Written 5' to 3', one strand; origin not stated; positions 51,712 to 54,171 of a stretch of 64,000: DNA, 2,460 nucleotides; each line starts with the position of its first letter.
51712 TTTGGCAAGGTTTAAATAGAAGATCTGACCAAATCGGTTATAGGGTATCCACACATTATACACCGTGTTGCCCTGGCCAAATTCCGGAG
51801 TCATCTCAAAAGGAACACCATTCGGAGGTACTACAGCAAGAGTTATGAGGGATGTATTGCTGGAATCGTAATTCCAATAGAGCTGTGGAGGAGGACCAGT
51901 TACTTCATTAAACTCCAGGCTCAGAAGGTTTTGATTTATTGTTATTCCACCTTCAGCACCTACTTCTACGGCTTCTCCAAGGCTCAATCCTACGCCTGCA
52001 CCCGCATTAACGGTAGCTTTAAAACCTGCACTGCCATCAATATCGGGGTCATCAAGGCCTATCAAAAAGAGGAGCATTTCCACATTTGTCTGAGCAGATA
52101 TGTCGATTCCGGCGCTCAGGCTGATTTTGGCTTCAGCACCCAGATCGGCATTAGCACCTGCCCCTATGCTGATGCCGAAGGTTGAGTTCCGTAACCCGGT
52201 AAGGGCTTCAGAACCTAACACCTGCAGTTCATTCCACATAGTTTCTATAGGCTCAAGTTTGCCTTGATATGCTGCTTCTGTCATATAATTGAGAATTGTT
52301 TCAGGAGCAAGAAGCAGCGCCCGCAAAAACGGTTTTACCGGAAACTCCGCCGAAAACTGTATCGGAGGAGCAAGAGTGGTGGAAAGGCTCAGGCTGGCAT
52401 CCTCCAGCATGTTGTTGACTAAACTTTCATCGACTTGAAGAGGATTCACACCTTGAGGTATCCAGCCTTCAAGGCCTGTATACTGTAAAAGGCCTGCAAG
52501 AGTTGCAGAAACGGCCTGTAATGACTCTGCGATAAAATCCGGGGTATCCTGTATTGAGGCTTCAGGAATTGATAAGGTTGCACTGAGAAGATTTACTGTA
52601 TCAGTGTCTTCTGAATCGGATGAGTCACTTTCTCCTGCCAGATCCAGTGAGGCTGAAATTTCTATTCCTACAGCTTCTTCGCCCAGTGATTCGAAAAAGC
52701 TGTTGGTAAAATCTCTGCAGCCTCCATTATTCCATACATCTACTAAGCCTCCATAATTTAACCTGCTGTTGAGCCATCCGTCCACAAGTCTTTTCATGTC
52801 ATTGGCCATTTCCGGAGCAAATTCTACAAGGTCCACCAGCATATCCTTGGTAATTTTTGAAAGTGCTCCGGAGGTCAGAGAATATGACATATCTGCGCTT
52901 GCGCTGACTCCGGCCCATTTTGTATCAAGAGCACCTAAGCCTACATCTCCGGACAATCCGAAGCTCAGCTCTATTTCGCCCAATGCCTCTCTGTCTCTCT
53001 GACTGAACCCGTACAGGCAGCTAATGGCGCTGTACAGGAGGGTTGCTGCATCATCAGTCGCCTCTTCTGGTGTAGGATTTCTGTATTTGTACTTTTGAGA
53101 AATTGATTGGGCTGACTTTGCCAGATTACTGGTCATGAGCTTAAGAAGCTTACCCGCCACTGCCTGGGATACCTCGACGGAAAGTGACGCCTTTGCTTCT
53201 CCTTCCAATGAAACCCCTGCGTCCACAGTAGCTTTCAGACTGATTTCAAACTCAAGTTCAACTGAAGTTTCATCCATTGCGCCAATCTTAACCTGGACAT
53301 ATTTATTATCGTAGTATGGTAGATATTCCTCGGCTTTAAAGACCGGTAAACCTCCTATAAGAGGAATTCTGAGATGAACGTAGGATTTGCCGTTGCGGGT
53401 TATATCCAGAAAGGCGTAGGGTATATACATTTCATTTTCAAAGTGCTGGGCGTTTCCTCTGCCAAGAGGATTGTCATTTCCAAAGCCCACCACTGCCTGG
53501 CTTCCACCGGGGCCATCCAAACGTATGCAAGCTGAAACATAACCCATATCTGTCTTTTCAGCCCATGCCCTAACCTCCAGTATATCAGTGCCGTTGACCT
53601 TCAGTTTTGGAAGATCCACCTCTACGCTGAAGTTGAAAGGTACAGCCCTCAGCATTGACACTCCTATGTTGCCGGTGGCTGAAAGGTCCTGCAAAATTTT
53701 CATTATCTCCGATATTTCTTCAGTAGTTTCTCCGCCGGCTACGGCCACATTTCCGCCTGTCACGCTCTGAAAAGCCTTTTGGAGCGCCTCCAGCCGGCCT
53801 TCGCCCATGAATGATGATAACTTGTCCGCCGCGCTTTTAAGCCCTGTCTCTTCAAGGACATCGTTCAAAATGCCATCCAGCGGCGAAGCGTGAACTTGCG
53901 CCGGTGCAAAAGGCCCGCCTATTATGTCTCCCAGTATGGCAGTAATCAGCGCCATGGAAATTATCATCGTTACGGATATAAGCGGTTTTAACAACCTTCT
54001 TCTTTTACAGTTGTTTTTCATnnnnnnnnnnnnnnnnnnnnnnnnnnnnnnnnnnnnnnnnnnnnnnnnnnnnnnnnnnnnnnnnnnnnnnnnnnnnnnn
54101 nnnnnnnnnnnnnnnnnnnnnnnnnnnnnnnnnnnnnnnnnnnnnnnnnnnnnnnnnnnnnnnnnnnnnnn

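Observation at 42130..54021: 3963-aa mosaic SLH-anchored surface protein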

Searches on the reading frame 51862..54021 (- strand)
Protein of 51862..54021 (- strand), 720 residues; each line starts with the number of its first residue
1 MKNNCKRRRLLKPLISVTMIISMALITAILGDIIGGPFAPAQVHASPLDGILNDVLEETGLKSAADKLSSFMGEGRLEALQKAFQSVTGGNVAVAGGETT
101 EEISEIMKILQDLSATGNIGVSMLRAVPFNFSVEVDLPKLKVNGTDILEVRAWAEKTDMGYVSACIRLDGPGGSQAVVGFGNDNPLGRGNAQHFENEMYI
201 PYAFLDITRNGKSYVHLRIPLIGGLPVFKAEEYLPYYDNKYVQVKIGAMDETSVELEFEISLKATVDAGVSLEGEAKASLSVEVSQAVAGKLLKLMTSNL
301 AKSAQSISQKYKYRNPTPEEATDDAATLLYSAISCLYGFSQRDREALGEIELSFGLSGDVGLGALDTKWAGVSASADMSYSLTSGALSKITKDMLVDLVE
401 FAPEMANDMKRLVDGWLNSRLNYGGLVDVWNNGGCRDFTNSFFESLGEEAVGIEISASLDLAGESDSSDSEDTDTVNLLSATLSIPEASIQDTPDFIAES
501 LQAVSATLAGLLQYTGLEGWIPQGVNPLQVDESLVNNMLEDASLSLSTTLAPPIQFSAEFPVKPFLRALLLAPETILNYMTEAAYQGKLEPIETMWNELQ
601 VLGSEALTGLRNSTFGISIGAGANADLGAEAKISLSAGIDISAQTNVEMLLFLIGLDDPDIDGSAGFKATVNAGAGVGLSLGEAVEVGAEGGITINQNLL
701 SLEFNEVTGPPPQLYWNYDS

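Call 12: find_homologous_proteins(query=window:51862-54021:-)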
Query window:51862-54021:- (720 aa): 1 proteins with E <= 0.001 among 8000 candidates.
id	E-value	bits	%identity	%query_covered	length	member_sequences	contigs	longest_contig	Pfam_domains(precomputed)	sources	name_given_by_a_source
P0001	4.2e-267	906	61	100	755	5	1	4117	-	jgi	-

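Call 17: search_solved_structures(query=window:51862-53886:-, max_evalue=10)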
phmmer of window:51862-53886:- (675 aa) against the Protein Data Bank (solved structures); distinct sequences matched with E-value up to 10: 1.
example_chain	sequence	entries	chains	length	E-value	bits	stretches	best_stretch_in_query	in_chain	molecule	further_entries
2n51_A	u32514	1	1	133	0.76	11.6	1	92-126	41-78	Elongation factor 1-delta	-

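Call 18: find_encoding_contigs(protein=P0001, flank=10000)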
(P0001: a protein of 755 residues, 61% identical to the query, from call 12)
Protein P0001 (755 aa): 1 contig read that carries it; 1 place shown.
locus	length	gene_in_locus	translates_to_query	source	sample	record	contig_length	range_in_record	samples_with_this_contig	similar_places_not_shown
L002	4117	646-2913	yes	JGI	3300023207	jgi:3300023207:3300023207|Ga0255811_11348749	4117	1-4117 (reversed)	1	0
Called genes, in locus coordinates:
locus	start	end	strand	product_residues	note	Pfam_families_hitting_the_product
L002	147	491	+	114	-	-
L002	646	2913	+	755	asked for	-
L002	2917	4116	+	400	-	?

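Call 19: search_protein_representatives(alignment_id=A1)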
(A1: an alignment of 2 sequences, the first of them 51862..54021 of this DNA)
Query: 2 sequences, 763 profile positions. Proteins with E-value up to 0.001 (for the whole library): 46; up to 1e-10: 34; up to 1e-30: 14. The best 46 are listed.
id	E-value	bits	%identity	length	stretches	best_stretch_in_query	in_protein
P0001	0.0e+00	1585.0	-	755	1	1-763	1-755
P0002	6.9e-255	864.6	-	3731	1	1-761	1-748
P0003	2.8e-109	383.2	-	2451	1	4-760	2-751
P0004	2.0e-88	314.2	-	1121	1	29-744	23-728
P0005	4.4e-56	207.3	-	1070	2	426-743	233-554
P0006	1.4e-55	205.6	-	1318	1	153-745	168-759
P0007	2.5e-46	175.0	-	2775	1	97-741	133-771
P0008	1.3e-42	162.7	-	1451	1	93-723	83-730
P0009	9.4e-38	146.7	-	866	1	174-724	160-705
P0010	9.8e-38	146.6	-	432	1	64-370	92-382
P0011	4.2e-36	141.2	-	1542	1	169-723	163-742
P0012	1.3e-33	132.9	-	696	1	18-668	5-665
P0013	2.7e-31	125.3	-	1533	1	81-731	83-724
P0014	3.2e-31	125.0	-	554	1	202-722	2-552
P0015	2.7e-28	115.4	-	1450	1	151-723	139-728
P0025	1.7e-16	76.3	-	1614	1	164-715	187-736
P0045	6.2e-05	38.1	-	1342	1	548-728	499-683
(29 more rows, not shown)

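Call 23: find_homologous_proteins(query=A2, max_evalue=0.00001)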
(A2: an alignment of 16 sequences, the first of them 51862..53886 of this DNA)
Query A2 (16 sequences) (675 aa, profile of the alignment): 1 proteins with E <= 0.00001 among 8000 candidates.
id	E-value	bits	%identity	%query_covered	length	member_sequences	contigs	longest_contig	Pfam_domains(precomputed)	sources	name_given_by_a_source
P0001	5.9e-168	578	62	100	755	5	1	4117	-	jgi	-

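Call 26: search_protein_families(library=pfam, alignment_id=A3, max_evalue=0.001)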
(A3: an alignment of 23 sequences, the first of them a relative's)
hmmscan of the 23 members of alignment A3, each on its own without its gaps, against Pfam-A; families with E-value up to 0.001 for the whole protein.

A. member 1, P0002 (3731 aa): 9 families
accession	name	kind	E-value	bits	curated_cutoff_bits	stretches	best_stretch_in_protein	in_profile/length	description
PF12733.13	Cadherin-like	-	5.6e-47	158.6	24.2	4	854-937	10-88/89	Cadherin-like beta sandwich domain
PF00395.25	SLH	-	1.4e-27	95.9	20.8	3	3551-3592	2-43/44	S-layer homology domain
PF02494.22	HYR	-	8.5e-24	84.1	21.7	2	1494-1570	2-81/81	HYR domain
PF09479.16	Flg_new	-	1.2e-22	80.3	27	1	3250-3316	1-65/65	Listeria-Bacteroides repeat domain (List_Bact_rpt)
PF13205.12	Big_5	-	4.4e-22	79.2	23.6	2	1655-1756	5-105/105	Bacterial Ig-like domain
PF07523.18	Big_3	-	4.7e-18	65.7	21.2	2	2630-2689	4-62/68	Bacterial Ig-like domain (group 3)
PF18998.6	Flg_new_2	-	7.8e-15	55.1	23.6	1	3179-3247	3-72/73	Divergent InlB B-repeat domain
PF09136.16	Glucodextran_B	-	2.7e-06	27.6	27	0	1212-1281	16-81/83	Glucodextranase, domain B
PF07581.17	Glug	-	3e-05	24.6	20.5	0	2051-2079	3-28/28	The GLUG motif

B. families by the number of members that match (of 23 scanned): 26 families (the first 25 are shown)
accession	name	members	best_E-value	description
PF02494.22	HYR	8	8.5e-24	HYR domain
PF12733.13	Cadherin-like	5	9.4e-70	Cadherin-like beta sandwich domain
PF09136.16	Glucodextran_B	4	1.5e-06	Glucodextranase, domain B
PF00395.25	SLH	3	9.1e-32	S-layer homology domain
PF24893.1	DUF7743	3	5.1e-09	Domain of unknown function (DUF7743)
PF19077.6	Big_13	3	2e-08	Bacterial Ig-like domain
PF19755.4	DUF6242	2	3.2e-05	Domain of unknown function (DUF6242)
PF00041.27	fn3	1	6.9e-60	Fibronectin type III domain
PF13385.13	Laminin_G_3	1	3.3e-42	Concanavalin A-like lectin/glucanases superfamily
PF03442.20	CBM_X2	1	1.4e-41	Carbohydrate binding domain X2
PF16656.11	Pur_ac_phosph_N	1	7.9e-27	Purple acid Phosphatase, N-terminal domain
PF09479.16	Flg_new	1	1.2e-22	Listeria-Bacteroides repeat domain (List_Bact_rpt)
PF13205.12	Big_5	1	4.4e-22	Bacterial Ig-like domain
PF16403.11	Bact_surface_Ig-like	1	4.5e-22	Bacterial surface protein, Ig-like domain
PF07523.18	Big_3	1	4.7e-18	Bacterial Ig-like domain (group 3)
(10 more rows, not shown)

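Call 31: find_related_loci(query=A4, collection=genome_contigs, flank=10000)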
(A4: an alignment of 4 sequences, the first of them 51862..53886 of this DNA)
Query A4 (675 aa) in genome_contigs; peptide patterns used: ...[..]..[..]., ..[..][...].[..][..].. (x = any residue, [..] = any of these).
185 stretches matched a pattern; 1 encode a relative of the query (tblastn E <= 1e-3); 1 distinct loci.
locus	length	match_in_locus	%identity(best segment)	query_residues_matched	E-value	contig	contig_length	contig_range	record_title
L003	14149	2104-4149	35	3-670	4e-98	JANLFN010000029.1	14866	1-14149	MAG: Eubacteriales bacterium isolate A05DMB11 NODE_1118_length_14866_cov_9.191412, whole genome shotgun sequence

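Call 33: find_related_loci(query=A4, collection=metagenome_contigs, flank=10000)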
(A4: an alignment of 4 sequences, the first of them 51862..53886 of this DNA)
Query A4 (675 aa) in metagenome_contigs; peptide patterns used: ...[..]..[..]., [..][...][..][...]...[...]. (x = any residue, [..] = any of these).
246 stretches matched a pattern; 4 encode a relative of the query (tblastn E <= 1e-3); 4 distinct loci.
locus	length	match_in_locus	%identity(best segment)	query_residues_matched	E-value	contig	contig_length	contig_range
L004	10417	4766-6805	36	8-673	1e-100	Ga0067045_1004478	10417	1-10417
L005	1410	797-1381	82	1-195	1e-108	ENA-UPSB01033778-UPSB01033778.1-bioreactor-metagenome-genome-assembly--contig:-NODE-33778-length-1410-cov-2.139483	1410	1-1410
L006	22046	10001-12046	36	3-670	9e-100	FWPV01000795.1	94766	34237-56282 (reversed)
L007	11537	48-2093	35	3-670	1e-97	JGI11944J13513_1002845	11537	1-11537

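Call 36: predict_structure(alignment_id=A2)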
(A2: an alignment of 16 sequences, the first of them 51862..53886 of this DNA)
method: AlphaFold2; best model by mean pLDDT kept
length: 675 residues; sequences in the alignment: 16
mean_pLDDT: 72.6   pTM: 0.67
mean pLDDT of the five models: 72.6, 70.9, 68.5, 66.7, 65.1
residues with pLDDT >= 90: 25; 70-90: 425; 50-70: 173; < 50: 52
segments of 3 or more residues with pLDDT < 50: 41-47, 219-228, 315-325, 419-428, 477-479, 582-586, 637-640
pLDDT, mean of each block of 10 residues (from residue 1): 76 84 72 54 48 65 80 85 87 72 82 90 82 91 85 87 81 77 81 79 68 66 39 80 79 81 77 79 87 83 80 44 47 79 82 71 61 56 62 73 74 64 40 81 63 75 72 51 71 85 71 87 82 78 74 71 78 68 49 76 77 75 76 54 69 78 80 54
secondary structure, 60 per line:
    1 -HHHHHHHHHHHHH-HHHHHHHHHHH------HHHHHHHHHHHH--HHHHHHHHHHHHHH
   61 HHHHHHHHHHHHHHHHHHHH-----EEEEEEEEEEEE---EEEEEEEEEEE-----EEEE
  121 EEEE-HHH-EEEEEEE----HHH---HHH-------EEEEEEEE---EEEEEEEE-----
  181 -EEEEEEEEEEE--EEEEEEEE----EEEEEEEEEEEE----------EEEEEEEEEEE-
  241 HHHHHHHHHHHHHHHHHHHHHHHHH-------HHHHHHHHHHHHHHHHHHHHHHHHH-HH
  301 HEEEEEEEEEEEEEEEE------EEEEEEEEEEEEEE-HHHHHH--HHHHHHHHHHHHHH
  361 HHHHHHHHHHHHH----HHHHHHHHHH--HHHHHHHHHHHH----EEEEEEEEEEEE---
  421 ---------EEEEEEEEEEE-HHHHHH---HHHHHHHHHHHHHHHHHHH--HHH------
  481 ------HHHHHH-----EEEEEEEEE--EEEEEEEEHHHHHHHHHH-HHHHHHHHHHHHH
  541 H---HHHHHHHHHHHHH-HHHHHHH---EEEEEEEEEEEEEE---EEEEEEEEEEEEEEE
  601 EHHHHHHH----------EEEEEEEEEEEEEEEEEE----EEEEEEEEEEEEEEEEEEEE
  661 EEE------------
elements in order (helices of 4 or more, strands of 3 or more residues): H2-14 H16-26 H33-44 H47-80 E86-97 E101-111 E117-124 E130-136 E157-164 E168-175 E182-192 E195-202 E207-218 E229-239 H241-265 H273-297 E302-317 E324-337 H339-344 H347-373 H378-387 H390-401 E406-417 E430-440 H442-447 H451-469 H487-492 E498-506 E509-516 H517-526 H528-541 H545-557 H559-565 E569-582 E586-601 H602-608 E619-636 E641-663

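Call 40: find_encoding_contigs(protein=P0002, flank=10000)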
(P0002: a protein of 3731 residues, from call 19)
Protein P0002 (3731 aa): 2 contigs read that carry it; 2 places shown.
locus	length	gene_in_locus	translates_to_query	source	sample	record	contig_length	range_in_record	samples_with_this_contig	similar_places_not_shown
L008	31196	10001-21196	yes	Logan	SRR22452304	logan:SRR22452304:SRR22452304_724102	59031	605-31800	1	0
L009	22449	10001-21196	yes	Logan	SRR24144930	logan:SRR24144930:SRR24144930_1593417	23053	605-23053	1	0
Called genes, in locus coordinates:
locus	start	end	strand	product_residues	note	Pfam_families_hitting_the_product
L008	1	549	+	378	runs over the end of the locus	PF11867:T1RH-like_C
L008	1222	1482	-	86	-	PF09000:Cytotoxic (weak)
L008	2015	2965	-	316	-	-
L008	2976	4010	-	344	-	PF10117:McrBC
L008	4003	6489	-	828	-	PF28527:DUF8425, PF14338:Mrr_N, PF28530:DUF8426, PF20720:nSTAND3 (weak), PF07728:AAA_5, PF28529:McrB_lid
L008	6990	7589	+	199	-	-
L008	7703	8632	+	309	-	PF13391:HNH_2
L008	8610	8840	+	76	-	-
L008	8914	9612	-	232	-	PF00072:Response_reg, PF00486:Trans_reg_C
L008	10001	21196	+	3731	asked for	PF12733:Cadherin-like, PF02494:HYR, PF02494:HYR, PF13205:Big_5, PF07523:Big_3, PF09479:Flg_new, PF18998:Flg_new_2, PF00395:SLH, +1 more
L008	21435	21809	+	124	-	PF01728:FtsJ (weak), PF01209:Ubie_methyltran, PF05175:MTS (weak), PF06325:PrmA (weak), PF13847:Methyltransf_31, PF08241:Methyltransf_11, PF08242:Methyltransf_12, PF13649:Methyltransf_25, +1 more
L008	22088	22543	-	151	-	-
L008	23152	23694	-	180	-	PF01520:Amidase_3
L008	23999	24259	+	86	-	PF05016:ParE_toxin (weak)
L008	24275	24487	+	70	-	-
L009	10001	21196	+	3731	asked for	PF12733:Cadherin-like, PF02494:HYR, PF02494:HYR, PF13205:Big_5, PF07523:Big_3, PF09479:Flg_new, PF18998:Flg_new_2, PF00395:SLH, +1 more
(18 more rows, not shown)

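Call 52: fold_search(model_id=the predicted structure, library=pdb)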
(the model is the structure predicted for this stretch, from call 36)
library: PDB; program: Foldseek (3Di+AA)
matches with E <= 10: 738; with E <= 0.001: 6
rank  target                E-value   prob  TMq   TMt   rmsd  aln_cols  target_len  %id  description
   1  9rpr_A                3.0e-04  0.54  0.15  0.14  26.8       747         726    7  Cryo-EM structure of LptDEM complex containing Shigella flexneri LptE and endogenous E. coli LptD and LptM (released 2025-12-10)
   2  9i98_A                4.5e-04  0.18  0.11  0.12  27.9       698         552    8  Cryo-EM structure of Shigella flexneri LptDE bound by a Bicyclic peptide molecule (Compound 13) (released 2025-10-15)
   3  5iv9_A                4.7e-04  0.15  0.09  0.09  28.9       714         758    7  The LPS Transporter LptDE from Klebsiella pneumoniae, full-length (released 2016-05-18)
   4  3rbh_B                8.4e-04  0.13  0.08  0.10  28.6       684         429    6  Structure of alginate export protein AlgE from Pseudomonas aeruginosa (released 2011-07-27)
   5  4b61_B                8.8e-04  0.20  0.10  0.14  28.5       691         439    7  In meso structure of alginate transporter, AlgE, from Pseudomoas aeruginosa, PAO1. Crystal form 3. (released 2013-07-17)
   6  5iv8_A                9.3e-04  0.15  0.10  0.11  28.4       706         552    7  The LPS Transporter LptDE from Klebsiella pneumoniae, core complex (released 2016-05-18)
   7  9i9z_A                1.0e-03  0.33  0.14  0.16  26.3       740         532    7  LpDE from Escherichia coli (released 2025-12-10)
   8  4azl_B                1.0e-03  0.12  0.08  0.11  28.0       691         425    6  In meso structure of alginate transporter, AlgE, from Pseudomoas aeruginosa, PAO1, crystal form 2. (released 2013-07-03)
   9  4y25                  1.2e-03  0.41  0.10  0.17  23.5       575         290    5  Bacterial polysaccharide outer membrane secretin (released 2016-03-16)
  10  4azl_A                1.4e-03  0.12  0.08  0.11  28.0       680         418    6  In meso structure of alginate transporter, AlgE, from Pseudomoas aeruginosa, PAO1, crystal form 2. (released 2013-07-03)
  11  7nie_C                2.1e-03  0.44  0.11  0.19  23.9       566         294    7  putative glycerol kinase-like proteins anchored on an array of voltage dependent anion channels in the outer mitochond (released 2021-10-13)
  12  1mal_A                2.2e-03  0.25  0.10  0.14  27.2       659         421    5  STRUCTURAL BASIS FOR SUGAR TRANSLOCATION THROUGH MALTOPORIN CHANNELS AT 3.1 ANGSTROMS RESOLUTION (released 1995-12-31)
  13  9i95_A                2.5e-03  0.13  0.10  0.11  26.8       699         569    8  Cryo-EM structure of Shigella flexneri LptDE bound by a Bicyclic peptide molecule (Compound 4) (released 2025-10-15)
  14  8h1r_A                2.8e-03  0.16  0.14  0.13  26.8       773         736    7  Crystal structure of LptDE-YifL complex (released 2023-10-25)
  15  8pyz_E                2.9e-03  0.21  0.09  0.15  27.1       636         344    7  Structure of Ompk36GD from Klebsiella pneumonia, solved at wavelength 4.13 A (released 2023-10-25)
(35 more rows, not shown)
